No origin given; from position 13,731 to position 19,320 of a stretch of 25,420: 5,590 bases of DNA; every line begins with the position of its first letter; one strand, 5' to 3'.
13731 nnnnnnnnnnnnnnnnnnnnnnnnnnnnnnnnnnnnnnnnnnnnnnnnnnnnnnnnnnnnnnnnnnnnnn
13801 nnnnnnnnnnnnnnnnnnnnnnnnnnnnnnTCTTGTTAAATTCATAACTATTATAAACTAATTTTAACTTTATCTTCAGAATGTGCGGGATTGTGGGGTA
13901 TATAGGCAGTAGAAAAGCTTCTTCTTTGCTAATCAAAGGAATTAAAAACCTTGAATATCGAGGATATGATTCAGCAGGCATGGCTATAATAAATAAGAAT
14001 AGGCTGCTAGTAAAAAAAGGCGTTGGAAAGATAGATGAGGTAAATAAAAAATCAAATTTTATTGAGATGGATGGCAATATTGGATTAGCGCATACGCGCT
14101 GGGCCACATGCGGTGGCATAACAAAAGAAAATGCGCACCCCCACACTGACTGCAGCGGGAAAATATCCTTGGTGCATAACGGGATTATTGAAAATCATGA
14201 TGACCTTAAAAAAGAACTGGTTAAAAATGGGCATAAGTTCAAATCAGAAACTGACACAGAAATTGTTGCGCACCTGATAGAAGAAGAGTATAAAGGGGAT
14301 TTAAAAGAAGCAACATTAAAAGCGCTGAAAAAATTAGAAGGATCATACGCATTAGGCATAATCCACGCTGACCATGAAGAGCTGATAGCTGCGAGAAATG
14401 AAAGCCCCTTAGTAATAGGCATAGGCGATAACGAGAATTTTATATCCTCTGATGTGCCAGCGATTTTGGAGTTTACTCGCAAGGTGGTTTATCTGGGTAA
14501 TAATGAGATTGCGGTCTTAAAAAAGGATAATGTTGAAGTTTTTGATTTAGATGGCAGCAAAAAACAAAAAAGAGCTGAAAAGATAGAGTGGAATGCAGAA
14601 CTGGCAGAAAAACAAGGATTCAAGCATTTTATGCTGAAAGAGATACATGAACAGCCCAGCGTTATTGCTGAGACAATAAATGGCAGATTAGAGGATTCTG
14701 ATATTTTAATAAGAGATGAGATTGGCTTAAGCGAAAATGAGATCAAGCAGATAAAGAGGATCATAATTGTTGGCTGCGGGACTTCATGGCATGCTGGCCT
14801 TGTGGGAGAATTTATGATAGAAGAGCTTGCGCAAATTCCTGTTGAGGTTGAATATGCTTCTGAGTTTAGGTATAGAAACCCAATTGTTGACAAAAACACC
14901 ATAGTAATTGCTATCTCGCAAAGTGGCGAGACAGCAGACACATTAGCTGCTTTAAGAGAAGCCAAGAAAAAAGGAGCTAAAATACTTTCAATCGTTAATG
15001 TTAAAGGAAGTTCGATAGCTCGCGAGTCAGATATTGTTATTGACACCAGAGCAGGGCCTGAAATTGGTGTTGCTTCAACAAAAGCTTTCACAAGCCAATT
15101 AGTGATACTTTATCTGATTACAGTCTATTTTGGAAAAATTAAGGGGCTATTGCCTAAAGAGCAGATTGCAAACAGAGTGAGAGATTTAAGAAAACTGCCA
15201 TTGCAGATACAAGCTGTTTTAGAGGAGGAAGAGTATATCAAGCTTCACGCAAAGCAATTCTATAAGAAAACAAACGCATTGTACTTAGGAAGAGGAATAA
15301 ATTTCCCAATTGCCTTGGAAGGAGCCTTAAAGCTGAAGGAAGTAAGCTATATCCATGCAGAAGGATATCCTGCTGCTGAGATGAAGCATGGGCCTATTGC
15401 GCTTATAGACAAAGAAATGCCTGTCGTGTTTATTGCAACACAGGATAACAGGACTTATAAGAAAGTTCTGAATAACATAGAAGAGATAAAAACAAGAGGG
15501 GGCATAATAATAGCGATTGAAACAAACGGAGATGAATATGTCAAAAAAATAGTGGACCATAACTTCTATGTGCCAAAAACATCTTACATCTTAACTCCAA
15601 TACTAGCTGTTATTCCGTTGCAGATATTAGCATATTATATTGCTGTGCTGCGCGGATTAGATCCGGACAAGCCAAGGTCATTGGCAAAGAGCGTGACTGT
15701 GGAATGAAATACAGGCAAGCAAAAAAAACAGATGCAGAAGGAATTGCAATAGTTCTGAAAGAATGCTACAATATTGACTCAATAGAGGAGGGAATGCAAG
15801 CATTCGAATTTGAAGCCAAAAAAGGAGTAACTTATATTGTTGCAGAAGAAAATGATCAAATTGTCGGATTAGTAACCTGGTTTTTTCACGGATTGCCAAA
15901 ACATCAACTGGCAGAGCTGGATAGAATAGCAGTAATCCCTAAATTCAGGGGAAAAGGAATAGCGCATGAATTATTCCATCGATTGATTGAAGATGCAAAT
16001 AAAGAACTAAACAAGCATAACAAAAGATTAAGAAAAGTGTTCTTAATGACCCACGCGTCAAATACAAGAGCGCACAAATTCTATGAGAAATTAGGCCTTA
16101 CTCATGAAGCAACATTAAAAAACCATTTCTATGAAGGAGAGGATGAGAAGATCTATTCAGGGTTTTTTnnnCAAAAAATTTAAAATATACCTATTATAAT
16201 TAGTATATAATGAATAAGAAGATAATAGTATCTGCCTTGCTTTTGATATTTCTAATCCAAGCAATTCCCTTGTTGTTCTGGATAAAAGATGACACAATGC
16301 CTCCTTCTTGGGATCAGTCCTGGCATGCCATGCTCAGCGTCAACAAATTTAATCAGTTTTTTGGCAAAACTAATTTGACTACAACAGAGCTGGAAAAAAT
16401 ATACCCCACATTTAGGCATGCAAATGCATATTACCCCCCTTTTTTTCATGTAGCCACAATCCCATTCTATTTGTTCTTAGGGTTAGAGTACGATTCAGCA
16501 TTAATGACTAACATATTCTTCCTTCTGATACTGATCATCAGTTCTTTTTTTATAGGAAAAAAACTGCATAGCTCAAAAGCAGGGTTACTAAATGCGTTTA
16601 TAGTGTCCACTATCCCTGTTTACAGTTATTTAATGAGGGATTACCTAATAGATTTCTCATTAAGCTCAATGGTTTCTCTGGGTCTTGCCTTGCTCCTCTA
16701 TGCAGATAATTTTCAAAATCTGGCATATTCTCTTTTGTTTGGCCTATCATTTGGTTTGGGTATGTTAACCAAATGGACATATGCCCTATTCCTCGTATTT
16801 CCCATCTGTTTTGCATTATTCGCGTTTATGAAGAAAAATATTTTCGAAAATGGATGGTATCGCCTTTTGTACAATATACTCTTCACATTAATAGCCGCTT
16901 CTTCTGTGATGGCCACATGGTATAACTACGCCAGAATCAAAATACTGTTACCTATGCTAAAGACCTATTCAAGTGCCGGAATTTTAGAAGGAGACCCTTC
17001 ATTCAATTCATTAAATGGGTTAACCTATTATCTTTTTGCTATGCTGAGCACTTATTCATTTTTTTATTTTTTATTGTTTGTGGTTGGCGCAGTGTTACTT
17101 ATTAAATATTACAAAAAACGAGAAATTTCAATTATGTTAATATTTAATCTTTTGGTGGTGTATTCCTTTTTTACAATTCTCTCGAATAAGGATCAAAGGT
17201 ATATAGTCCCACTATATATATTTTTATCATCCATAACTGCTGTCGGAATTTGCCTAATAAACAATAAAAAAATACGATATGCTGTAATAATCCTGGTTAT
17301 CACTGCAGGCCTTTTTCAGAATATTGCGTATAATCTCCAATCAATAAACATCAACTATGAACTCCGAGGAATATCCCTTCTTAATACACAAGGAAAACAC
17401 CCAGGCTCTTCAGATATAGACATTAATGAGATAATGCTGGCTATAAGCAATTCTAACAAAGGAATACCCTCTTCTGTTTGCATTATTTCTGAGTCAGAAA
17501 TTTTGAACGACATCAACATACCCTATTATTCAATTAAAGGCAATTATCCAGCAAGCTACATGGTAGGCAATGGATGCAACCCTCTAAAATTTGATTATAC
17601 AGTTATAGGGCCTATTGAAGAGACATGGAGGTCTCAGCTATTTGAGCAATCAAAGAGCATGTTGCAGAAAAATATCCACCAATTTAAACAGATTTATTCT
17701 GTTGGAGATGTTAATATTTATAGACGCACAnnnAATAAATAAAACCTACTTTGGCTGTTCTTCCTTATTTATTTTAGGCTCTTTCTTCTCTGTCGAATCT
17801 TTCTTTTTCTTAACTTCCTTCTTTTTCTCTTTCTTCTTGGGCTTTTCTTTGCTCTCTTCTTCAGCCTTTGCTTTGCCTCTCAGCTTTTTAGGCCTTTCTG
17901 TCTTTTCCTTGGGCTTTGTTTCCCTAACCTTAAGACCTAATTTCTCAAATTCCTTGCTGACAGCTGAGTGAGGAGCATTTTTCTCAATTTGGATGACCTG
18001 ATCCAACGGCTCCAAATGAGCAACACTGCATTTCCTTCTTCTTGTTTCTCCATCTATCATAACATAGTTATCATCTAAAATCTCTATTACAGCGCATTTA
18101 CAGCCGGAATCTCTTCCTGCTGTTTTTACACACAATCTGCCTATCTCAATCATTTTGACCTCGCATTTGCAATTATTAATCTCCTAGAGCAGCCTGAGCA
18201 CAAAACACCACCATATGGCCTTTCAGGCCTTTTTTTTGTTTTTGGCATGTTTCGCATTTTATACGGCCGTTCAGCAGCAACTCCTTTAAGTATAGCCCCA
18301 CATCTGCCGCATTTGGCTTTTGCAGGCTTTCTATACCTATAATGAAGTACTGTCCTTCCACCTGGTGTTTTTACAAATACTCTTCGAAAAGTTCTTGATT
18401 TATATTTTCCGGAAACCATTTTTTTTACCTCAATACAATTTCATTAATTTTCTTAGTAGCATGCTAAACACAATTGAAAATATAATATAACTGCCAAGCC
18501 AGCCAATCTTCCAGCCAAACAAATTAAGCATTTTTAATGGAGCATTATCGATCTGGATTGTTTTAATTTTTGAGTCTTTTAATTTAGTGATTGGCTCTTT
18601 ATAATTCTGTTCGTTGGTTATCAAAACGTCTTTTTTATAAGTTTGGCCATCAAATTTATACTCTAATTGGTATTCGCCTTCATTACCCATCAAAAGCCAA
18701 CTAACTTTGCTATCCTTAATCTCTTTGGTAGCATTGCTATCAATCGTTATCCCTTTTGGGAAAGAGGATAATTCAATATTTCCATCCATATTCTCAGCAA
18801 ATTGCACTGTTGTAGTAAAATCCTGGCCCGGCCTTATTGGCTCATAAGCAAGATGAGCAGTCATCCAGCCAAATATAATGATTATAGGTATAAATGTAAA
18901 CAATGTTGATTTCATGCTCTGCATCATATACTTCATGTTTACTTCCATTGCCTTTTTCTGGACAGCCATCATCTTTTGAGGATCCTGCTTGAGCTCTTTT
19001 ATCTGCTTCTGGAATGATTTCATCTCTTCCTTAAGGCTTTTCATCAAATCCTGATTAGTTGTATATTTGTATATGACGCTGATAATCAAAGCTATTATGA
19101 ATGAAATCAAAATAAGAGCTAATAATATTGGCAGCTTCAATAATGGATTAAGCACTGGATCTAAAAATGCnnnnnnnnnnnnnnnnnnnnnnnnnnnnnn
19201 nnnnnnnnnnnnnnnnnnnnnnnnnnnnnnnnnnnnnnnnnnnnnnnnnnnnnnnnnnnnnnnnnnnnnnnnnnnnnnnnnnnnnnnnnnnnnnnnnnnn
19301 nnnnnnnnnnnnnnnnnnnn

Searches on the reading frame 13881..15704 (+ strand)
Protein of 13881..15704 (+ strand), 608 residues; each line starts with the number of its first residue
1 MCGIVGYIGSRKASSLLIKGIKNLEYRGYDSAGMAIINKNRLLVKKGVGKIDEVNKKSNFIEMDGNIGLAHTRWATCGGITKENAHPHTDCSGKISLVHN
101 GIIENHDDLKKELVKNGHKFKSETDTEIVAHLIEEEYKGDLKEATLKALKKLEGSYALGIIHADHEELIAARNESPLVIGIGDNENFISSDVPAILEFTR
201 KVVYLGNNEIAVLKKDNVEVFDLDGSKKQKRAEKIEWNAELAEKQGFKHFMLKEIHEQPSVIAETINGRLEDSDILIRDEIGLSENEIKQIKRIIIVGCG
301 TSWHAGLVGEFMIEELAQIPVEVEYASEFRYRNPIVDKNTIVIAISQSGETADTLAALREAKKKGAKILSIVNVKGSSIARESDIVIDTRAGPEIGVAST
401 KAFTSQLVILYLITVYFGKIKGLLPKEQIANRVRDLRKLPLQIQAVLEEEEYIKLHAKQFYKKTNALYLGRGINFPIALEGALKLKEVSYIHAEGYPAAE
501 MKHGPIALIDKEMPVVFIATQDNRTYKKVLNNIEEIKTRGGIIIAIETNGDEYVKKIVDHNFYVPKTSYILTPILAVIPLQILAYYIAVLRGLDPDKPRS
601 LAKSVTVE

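Call 18: search_protein_families(library=pfam, max_evalue=0.001, proteins=[window:13881-15704:+])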
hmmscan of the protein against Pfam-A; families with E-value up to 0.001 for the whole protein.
window:13881-15704:+ (608 aa): 3 families
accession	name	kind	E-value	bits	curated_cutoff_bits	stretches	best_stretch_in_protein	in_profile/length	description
PF01380.27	SIS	-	8.6e-64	213.6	25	2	288-414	2-129/131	SIS domain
PF13522.11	GATase_6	-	1.8e-20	73.7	27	1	63-185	8-124/130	Glutamine amidotransferase domain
PF13537.11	GATase_7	-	3.2e-19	69.6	25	1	82-196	10-122/123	Glutamine amidotransferase domain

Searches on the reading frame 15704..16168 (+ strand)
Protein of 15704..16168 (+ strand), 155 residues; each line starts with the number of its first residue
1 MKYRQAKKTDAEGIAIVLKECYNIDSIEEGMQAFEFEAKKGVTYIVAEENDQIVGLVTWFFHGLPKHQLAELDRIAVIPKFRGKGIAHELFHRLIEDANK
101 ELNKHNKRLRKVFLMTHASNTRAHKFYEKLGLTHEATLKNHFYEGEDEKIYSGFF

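Call 18: search_protein_families(library=pfam, max_evalue=0.001, proteins=[window:15704-16168:+])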
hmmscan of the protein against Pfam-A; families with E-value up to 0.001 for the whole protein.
window:15704-16168:+ (155 aa): 9 families
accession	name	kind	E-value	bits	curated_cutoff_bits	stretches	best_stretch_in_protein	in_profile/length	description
PF00583.31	Acetyltransf_1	-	1.8e-17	64.1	20.7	1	26-131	16-115/116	Acetyltransferase (GNAT) family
PF13508.13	Acetyltransf_7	-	3.4e-15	56.6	27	1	43-131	4-81/84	Acetyltransferase (GNAT) domain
PF13673.13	Acetyltransf_10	-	7.1e-11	42.6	23.6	1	26-131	21-106/128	Acetyltransferase (GNAT) domain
PF13302.13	Acetyltransf_3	-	1.8e-10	42.1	25.4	1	20-133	30-138/138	Acetyltransferase (GNAT) domain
PF13527.13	Acetyltransf_9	-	8.8e-08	32.6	25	1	2-101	1-104/127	Acetyltransferase (GNAT) domain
PF08445.16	FR47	-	7.2e-07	29.5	22.1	1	56-134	12-79/86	FR47-like protein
PF17013.11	Acetyltransf_15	-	0.00045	20.1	35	1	66-144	69-148/210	Putative acetyl-transferase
PF14542.12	Acetyltransf_CG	-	0.00068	20.2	30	0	49-101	7-56/80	GCN5-related N-acetyl-transferase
PF13420.13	Acetyltransf_4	-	0.00083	19.8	24.3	0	20-146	27-148/155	Acetyltransferase (GNAT) domain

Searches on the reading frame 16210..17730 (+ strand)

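Call 18: search_protein_families(library=pfam, max_evalue=0.001, proteins=[window:16210-17730:+])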
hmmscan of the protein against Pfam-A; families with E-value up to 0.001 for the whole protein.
window:16210-17730:+ (507 aa): 1 family
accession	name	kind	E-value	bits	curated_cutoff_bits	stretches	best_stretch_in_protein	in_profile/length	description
PF13231.12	PMT_2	-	1.9e-07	31.9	26.1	1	80-229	8-155/160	Dolichyl-phosphate-mannose-protein mannosyltransferase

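Call 34: search_protein_families(library=ncbifam, max_evalue=0.01, proteins=[window:16210-17730:+])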
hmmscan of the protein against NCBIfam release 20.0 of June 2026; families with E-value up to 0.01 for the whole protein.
window:16210-17730:+ (507 aa): 0 families

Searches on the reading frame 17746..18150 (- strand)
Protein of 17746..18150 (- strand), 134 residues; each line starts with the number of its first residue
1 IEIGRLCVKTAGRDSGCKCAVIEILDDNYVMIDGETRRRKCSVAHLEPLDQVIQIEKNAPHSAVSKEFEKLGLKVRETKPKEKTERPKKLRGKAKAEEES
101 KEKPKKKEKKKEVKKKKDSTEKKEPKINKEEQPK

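Call 18: search_protein_families(library=pfam, max_evalue=0.001, proteins=[window:17746-18150:-])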
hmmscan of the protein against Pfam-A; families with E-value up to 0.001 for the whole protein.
window:17746-18150:- (134 aa): 0 families

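Call 34: search_protein_families(library=ncbifam, max_evalue=0.01, proteins=[window:17746-18150:-])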
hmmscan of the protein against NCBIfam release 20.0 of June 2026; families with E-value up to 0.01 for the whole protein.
window:17746-18150:- (134 aa): 1 family
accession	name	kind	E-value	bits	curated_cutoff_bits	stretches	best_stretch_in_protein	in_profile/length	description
NF003320.0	PRK04333.1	equivalog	5.4e-27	93.8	87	1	1-78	4-82/88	50S ribosomal protein L14e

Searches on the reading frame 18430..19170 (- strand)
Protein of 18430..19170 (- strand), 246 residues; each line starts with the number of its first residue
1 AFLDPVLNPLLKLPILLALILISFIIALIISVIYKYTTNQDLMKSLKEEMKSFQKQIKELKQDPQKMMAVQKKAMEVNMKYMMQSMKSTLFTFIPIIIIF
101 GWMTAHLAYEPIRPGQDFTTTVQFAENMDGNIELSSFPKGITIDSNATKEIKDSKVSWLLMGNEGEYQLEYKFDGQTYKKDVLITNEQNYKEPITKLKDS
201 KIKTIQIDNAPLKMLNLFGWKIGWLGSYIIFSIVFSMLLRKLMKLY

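Call 18: search_protein_families(library=pfam, max_evalue=0.001, proteins=[window:18430-19170:-])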
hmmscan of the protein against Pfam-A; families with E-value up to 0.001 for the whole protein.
window:18430-19170:- (246 aa): 4 families
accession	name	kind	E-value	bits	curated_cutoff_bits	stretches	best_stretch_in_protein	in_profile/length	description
PF01956.21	EMC3_TMCO1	-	6.7e-17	62.2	27.1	1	4-108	5-113/169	Integral membrane protein EMC3/TMCO1-like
PF02096.25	60KD_IMP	-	1.2e-05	25.8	35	1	17-103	3-84/163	60Kd inner membrane protein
PF13858.11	DUF4199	-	0.00037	21.4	32.3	1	17-104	72-155/165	Protein of unknown function (DUF4199)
PF09991.14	DUF2232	-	0.00072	19.3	27.8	0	15-106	87-178/290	Predicted membrane protein (DUF2232)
